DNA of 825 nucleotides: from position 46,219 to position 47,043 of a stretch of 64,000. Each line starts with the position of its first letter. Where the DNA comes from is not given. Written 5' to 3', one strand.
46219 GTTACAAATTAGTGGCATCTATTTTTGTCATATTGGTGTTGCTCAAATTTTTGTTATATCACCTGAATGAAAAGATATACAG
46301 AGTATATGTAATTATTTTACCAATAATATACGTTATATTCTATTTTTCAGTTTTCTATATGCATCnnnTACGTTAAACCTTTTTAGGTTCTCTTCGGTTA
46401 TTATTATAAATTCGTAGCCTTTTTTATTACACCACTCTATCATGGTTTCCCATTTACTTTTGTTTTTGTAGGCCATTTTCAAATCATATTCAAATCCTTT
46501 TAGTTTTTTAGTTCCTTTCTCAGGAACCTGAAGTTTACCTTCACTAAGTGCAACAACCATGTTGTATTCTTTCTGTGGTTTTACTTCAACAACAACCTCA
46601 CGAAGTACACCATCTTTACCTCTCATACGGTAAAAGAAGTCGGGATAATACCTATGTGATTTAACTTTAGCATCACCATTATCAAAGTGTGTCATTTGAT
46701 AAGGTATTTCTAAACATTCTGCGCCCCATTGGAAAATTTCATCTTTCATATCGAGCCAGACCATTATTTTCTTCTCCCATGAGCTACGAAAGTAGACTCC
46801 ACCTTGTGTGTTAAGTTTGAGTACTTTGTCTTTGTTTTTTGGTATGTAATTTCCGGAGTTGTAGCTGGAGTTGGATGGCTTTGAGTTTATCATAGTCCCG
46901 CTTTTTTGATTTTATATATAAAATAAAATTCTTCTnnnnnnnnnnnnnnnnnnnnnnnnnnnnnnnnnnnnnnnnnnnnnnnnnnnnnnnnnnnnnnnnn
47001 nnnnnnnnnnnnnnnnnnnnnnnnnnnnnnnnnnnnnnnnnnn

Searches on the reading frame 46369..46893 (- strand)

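Call 70: search_protein_families(library=pfam, proteins=[window:46369-46893:-], max_evalue=0.001)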
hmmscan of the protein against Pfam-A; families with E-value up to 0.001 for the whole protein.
window:46369-46893:- (175 aa): 1 family
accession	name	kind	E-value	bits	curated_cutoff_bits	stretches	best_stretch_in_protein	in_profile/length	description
PF08722.17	Tn7_TnsA-like_N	-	6.3e-14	52.7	26.5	1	52-167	3-85/85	TnsA-like endonuclease N terminal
